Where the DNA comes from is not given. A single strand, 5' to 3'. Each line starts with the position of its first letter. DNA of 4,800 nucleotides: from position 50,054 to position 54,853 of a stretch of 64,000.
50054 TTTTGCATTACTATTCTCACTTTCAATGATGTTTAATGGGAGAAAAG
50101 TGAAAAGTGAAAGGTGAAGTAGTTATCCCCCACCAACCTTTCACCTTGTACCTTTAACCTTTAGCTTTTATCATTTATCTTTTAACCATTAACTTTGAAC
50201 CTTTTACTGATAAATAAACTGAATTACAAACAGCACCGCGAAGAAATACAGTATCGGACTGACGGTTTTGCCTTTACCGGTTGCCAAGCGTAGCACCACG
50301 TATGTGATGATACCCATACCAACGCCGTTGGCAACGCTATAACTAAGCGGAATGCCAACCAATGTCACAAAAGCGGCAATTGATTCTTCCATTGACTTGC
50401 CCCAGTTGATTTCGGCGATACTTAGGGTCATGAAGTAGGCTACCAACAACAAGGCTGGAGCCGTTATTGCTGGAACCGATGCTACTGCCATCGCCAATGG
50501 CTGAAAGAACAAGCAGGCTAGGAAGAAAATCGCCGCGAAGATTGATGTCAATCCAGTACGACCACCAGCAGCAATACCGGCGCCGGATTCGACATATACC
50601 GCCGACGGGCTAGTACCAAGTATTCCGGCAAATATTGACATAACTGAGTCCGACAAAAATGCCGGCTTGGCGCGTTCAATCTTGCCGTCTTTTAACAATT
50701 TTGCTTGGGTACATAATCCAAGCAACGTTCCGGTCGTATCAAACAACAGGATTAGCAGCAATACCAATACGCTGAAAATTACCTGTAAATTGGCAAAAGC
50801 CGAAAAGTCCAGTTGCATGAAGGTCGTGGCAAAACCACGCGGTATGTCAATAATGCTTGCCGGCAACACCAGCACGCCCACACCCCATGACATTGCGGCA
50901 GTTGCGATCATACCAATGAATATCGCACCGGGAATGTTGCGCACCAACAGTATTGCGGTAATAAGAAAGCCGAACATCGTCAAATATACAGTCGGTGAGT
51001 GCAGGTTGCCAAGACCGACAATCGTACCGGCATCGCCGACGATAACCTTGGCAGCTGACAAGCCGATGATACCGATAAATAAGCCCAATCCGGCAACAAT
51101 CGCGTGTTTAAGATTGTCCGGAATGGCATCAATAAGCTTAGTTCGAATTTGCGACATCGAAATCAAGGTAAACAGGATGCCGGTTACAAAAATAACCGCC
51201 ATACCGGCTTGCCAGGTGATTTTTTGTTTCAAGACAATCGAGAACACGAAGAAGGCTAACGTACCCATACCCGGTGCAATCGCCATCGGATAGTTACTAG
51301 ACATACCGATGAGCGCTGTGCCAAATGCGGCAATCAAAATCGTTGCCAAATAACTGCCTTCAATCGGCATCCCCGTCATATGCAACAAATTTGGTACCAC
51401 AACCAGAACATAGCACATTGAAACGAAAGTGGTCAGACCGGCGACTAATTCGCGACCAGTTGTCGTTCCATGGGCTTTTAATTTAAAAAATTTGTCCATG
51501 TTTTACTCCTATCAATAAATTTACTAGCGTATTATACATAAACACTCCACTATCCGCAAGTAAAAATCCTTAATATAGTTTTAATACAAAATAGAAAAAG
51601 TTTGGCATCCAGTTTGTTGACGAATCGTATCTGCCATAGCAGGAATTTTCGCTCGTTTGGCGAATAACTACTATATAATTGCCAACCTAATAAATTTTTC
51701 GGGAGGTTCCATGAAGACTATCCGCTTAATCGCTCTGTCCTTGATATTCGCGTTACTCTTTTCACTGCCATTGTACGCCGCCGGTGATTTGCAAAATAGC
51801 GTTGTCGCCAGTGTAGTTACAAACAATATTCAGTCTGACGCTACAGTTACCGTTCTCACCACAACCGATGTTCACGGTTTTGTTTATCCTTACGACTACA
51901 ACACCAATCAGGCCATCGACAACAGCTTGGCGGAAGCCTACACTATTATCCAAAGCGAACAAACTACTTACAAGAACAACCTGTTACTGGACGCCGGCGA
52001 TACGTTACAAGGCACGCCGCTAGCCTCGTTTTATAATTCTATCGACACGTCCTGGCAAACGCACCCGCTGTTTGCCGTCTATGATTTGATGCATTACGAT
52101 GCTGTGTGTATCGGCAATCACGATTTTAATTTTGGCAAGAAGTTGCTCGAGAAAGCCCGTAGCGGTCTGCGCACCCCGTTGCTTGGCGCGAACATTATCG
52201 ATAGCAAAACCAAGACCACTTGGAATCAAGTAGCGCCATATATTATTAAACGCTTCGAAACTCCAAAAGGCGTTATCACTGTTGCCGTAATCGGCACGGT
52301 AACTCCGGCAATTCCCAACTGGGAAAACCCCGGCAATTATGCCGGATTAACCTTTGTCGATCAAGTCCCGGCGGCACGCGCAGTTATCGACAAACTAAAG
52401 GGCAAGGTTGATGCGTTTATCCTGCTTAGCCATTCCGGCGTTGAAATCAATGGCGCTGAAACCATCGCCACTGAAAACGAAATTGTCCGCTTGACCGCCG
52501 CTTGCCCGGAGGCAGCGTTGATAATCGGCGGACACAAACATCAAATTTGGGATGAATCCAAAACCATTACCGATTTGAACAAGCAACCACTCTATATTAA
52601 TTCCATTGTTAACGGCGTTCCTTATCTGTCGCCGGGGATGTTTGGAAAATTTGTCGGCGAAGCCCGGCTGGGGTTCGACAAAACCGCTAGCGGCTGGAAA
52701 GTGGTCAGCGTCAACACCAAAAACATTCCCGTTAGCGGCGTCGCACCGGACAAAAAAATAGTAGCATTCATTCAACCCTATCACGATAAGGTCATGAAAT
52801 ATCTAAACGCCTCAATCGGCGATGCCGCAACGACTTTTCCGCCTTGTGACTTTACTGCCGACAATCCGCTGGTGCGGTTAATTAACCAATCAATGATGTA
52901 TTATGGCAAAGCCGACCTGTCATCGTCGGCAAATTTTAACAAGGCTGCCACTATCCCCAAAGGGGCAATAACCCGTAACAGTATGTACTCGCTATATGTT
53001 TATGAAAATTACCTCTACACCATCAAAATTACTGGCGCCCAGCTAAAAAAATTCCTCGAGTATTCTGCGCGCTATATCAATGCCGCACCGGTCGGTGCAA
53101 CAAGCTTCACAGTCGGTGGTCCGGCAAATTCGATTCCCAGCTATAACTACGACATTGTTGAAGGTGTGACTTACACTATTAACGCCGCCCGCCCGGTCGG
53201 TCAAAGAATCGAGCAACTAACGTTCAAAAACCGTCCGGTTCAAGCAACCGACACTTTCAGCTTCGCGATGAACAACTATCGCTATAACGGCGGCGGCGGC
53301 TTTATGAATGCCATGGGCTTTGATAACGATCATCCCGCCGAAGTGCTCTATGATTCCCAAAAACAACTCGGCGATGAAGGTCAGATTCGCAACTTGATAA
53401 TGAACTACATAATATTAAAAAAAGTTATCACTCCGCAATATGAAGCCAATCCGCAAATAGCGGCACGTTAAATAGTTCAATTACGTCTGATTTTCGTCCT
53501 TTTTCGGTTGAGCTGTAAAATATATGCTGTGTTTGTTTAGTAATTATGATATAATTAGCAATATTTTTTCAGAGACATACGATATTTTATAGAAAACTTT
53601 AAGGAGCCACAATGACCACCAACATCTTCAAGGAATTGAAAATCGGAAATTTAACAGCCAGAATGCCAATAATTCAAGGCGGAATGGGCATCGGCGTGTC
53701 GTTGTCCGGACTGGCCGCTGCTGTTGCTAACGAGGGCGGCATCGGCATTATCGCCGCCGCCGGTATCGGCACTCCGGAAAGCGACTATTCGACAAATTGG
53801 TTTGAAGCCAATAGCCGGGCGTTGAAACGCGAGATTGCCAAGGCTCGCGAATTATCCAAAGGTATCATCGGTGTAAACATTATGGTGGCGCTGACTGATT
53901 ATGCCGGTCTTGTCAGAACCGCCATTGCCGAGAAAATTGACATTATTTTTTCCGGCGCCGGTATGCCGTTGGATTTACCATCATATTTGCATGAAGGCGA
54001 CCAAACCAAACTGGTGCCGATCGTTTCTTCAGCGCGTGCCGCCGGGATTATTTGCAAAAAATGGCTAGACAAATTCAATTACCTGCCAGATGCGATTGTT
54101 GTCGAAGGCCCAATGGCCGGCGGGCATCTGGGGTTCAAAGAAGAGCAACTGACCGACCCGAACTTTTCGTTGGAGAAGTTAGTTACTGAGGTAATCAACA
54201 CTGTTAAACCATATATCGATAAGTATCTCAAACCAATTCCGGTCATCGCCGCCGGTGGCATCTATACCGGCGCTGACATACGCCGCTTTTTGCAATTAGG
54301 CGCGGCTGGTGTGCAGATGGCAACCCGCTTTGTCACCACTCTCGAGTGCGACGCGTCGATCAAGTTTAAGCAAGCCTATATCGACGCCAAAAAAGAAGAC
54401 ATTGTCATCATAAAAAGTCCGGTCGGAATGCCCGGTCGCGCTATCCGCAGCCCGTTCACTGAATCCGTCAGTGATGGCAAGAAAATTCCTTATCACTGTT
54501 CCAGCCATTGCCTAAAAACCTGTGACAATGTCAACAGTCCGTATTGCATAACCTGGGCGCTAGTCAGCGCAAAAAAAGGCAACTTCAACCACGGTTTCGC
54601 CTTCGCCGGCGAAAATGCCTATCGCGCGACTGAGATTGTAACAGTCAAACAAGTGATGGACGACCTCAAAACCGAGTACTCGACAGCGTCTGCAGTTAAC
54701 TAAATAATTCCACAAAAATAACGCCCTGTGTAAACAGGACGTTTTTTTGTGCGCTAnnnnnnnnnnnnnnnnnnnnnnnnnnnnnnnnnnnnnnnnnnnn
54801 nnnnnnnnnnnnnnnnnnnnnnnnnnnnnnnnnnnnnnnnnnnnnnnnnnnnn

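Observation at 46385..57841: A CTGGCGG-type 7-nt-period repeat occurs both as an in-frame insert in the GH38 mannosidase and in a divergent promoter region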

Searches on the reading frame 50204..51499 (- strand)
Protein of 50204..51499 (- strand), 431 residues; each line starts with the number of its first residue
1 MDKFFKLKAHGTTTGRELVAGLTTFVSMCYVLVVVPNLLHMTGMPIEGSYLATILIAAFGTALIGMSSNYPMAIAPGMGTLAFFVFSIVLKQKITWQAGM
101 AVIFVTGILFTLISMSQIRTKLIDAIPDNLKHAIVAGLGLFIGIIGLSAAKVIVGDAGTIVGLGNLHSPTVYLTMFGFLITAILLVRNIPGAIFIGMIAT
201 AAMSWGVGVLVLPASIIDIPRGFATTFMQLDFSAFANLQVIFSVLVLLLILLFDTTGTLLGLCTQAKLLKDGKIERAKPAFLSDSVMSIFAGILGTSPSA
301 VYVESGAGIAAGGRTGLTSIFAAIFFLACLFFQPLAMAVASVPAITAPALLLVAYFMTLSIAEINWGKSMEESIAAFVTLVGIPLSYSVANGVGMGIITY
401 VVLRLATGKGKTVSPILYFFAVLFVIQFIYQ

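Call 9: search_protein_families(library=pfam, proteins=[window:50204-51499:-])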
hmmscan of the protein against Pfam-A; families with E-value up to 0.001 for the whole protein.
window:50204-51499:- (431 aa): 1 family
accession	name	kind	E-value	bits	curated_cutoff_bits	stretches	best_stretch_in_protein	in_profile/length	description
PF00860.26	Xan_ur_permease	-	1.1e-34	120.2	27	1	17-386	3-380/389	Permease family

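Call 26: find_encoding_contigs(protein=window:50204-51499:-, flank=10000, max_places=6)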
Protein window:50204-51499:- (431 aa): 2 contigs read that carry it; 2 places shown.
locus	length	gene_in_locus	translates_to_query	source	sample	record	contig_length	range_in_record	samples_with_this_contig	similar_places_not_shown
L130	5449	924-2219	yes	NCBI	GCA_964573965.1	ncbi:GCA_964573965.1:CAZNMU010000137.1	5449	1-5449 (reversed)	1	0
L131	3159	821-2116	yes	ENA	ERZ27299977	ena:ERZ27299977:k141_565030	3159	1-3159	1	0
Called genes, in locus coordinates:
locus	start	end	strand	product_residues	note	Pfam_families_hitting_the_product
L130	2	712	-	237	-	?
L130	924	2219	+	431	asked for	PF00860:Xan_ur_permease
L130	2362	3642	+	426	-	PF02378:PTS_EIIC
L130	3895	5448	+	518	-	?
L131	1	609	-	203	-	?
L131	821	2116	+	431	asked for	PF00860:Xan_ur_permease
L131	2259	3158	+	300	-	?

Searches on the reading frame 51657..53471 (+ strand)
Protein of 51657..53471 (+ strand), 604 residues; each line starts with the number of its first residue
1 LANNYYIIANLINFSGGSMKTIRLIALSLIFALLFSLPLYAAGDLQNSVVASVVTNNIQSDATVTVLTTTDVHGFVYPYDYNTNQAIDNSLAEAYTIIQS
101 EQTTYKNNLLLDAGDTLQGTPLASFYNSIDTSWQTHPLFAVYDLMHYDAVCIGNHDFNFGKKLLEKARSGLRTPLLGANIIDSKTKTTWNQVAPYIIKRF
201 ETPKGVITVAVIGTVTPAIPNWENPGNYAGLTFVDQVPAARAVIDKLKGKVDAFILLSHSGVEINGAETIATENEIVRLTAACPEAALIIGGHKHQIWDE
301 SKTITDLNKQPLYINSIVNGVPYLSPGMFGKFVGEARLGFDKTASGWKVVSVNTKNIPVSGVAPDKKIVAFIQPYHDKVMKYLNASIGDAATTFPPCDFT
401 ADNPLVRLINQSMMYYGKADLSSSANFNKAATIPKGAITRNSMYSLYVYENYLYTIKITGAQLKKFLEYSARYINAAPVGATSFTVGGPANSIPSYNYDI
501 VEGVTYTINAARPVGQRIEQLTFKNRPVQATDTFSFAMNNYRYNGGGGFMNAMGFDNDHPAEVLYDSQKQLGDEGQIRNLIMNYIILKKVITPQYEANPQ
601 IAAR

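Call 55: search_protein_families(library=pfam, proteins=[window:51657-53471:+])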
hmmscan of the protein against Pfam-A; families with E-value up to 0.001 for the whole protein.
window:51657-53471:+ (604 aa): 2 families
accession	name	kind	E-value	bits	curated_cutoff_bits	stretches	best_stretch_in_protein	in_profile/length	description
PF02872.23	5_nucleotid_C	-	1.6e-26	93.7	23.6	1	400-549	19-153/158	5'-nucleotidase, C-terminal domain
PF00149.33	Metallophos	-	2.3e-08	35.2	21.5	1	65-296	2-190/191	Calcineurin-like phosphoesterase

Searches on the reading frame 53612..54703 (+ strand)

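Call 9: search_protein_families(library=pfam, proteins=[window:53612-54703:+])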
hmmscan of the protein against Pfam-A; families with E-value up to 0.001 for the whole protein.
window:53612-54703:+ (363 aa): 3 families
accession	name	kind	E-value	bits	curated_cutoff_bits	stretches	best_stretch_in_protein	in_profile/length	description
PF03060.21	NMO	-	5e-54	184.4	28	1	9-353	3-329/331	Nitronate monooxygenase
PF00478.31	IMPDH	-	2e-05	24.2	25.6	0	203-253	204-252/345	IMP dehydrogenase / GMP reductase domain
PF01180.27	DHO_dh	-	0.00038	20.2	27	1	197-241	229-273/291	Dihydroorotate dehydrogenase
